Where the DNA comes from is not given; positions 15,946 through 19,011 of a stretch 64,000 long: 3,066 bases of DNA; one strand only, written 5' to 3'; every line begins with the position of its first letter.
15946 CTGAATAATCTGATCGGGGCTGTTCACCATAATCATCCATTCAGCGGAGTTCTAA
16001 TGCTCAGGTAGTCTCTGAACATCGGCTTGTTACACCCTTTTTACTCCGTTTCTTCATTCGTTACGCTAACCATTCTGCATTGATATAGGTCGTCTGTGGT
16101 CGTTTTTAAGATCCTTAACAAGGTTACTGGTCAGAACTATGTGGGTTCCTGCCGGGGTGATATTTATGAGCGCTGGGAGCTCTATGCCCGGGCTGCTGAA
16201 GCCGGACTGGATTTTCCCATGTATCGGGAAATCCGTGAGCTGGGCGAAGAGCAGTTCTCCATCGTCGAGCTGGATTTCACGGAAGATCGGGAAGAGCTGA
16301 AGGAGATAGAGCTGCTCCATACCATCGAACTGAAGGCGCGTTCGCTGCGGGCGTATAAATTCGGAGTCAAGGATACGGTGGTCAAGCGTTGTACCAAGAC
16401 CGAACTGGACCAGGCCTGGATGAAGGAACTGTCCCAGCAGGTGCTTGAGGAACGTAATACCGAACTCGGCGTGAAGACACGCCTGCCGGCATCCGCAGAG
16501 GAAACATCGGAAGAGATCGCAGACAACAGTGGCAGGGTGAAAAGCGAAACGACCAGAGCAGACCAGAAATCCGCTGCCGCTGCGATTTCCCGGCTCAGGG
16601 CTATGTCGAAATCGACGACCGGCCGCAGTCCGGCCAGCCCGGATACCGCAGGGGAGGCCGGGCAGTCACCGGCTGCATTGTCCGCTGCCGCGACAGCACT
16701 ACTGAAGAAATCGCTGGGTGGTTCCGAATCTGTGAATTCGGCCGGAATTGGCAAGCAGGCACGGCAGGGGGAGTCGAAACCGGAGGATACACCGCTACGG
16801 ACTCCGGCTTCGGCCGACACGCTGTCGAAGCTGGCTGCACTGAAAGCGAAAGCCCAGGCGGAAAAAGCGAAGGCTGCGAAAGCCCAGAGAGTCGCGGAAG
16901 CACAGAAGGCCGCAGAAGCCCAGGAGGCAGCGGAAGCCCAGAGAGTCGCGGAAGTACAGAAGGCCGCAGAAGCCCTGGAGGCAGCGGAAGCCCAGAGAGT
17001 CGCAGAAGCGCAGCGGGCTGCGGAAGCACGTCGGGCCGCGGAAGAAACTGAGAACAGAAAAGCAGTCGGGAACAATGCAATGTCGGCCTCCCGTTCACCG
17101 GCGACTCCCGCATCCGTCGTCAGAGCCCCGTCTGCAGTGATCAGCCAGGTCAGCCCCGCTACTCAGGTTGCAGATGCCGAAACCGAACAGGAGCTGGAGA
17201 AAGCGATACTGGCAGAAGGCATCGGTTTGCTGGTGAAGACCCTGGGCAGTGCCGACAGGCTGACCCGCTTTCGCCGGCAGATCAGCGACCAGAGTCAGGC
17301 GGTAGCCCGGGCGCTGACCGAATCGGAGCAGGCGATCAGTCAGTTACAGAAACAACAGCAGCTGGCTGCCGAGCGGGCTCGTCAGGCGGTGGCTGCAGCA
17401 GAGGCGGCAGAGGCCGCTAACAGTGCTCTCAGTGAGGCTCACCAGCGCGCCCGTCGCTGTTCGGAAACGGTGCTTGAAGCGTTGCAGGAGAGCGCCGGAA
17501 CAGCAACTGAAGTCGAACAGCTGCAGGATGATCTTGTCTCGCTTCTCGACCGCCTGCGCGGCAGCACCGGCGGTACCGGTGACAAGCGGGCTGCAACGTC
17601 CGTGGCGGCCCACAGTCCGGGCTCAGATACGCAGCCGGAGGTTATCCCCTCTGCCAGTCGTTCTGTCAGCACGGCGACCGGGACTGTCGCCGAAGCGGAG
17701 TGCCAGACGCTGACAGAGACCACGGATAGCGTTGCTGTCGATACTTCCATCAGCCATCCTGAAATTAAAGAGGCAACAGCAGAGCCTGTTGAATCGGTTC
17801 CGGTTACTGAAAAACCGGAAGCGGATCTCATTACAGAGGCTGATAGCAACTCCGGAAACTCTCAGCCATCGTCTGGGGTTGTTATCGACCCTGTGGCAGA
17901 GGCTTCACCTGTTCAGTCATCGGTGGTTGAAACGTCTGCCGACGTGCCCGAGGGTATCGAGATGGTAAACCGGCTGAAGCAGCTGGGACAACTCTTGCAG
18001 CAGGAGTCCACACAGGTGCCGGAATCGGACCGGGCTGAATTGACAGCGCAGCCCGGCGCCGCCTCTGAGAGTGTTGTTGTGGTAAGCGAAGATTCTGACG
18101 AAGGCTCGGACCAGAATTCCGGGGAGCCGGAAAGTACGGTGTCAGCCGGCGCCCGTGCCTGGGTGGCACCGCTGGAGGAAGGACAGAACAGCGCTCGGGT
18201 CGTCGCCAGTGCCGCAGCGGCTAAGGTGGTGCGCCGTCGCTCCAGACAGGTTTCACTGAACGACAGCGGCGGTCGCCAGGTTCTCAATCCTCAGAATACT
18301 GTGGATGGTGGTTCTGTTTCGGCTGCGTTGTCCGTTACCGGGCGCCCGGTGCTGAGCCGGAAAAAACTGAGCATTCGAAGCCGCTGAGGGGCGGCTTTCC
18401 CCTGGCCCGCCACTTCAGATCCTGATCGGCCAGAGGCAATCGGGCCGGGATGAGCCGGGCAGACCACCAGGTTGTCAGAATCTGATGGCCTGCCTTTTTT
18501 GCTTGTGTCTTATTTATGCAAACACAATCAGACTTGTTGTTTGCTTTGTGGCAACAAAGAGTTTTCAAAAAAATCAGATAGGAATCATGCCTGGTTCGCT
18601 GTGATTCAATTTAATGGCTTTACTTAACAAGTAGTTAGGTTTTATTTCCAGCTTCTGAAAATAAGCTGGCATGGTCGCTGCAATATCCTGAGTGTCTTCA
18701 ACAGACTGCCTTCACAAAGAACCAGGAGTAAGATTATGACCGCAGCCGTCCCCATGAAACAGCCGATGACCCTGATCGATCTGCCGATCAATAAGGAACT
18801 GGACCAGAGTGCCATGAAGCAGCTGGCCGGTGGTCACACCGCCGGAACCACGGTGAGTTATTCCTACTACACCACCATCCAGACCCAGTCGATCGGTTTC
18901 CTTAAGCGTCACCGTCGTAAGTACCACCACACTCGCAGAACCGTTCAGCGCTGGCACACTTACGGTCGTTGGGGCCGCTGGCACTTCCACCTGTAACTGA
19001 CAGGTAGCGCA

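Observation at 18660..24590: Four self-contained copies of an 86-aa double-glycine-leader, hyper-cationic peptide gene with no exporter, immunity gene or maturase nearby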

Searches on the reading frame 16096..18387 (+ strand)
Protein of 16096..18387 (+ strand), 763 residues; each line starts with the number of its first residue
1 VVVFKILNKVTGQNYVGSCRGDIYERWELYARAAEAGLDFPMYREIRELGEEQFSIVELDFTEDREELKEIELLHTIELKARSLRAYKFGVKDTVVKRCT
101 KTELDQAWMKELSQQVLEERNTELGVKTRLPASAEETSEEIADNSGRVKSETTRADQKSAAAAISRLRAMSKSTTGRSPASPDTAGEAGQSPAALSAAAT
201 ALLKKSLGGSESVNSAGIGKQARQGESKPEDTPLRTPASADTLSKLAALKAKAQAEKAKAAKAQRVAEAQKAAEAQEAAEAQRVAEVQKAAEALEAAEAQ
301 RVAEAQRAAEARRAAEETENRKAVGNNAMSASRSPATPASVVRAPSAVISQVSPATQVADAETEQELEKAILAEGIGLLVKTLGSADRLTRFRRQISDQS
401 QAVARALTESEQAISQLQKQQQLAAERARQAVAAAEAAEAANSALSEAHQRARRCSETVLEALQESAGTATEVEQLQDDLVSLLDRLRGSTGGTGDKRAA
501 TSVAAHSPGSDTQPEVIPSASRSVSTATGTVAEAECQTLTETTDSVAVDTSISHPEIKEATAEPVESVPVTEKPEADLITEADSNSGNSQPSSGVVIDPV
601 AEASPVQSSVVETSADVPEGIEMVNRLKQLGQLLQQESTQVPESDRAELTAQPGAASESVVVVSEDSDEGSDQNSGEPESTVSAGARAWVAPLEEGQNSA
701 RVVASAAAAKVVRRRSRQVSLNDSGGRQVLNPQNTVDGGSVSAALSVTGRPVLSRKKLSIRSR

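Call 16: search_protein_families(library=pfam, proteins=[window:16096-18387:+], max_evalue=0.001)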
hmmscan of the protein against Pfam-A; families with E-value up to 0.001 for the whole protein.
window:16096-18387:+ (763 aa): 0 families

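Call 69: search_protein_families(library=padloc, proteins=[window:16096-18387:+], max_evalue=1)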
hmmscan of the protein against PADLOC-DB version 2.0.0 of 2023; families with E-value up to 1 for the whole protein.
window:16096-18387:+ (763 aa): 1 family
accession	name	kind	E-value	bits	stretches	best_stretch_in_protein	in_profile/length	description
PDLC03973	UzuA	-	0.00092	16.8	1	3-82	186-271/278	-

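Call 70: search_protein_families(library=phrogs, proteins=[window:16096-18387:+], max_evalue=1)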
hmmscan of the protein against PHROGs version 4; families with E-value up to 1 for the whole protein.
window:16096-18387:+ (763 aa): 4 families
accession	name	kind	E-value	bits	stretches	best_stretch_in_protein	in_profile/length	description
phrog_19446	-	DNA, RNA and nucleotide metabolism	1.4e-05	25.7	1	3-72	4-72/254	homing endonuclease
phrog_314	-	DNA, RNA and nucleotide metabolism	9.1e-05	22.6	1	4-75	182-249/574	homing endonuclease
phrog_7168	-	DNA, RNA and nucleotide metabolism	0.0017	18.9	1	2-73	3-76/284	homing endonuclease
phrog_5123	-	DNA, RNA and nucleotide metabolism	0.061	14.2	1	2-72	3-72/152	homing endonuclease with GIY-YIG motif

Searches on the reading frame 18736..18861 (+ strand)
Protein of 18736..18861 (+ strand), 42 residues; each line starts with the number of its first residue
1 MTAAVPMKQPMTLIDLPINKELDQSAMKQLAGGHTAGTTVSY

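Call 74: find_homologous_proteins(query=A8, max_evalue=10)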
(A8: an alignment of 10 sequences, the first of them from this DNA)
Query A8 (10 sequences) (42 aa, profile of the alignment): 12 proteins with E <= 10 among 78 candidates.
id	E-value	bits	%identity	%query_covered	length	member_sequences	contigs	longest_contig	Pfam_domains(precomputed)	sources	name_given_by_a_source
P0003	2.8e-19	86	64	100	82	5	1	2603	-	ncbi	-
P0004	2.3e-18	83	72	76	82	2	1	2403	-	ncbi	-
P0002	2.4e-17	80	98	100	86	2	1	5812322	-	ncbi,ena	-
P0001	3.2e-17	80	100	100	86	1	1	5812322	-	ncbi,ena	-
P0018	4.8e-17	79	60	95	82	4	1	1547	-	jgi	jgi:hypothetical protein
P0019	5.8e-16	76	56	93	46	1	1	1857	-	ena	-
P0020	3.7e-15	73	60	95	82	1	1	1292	-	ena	-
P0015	3.5e-12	63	-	-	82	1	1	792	-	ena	-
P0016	5.8e-11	60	59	67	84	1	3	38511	-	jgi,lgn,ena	-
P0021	6.3e-10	56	-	-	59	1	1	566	-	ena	-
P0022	1.6e-6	45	74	67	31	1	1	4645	-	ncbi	-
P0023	6.3e+0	24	71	33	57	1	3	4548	-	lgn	-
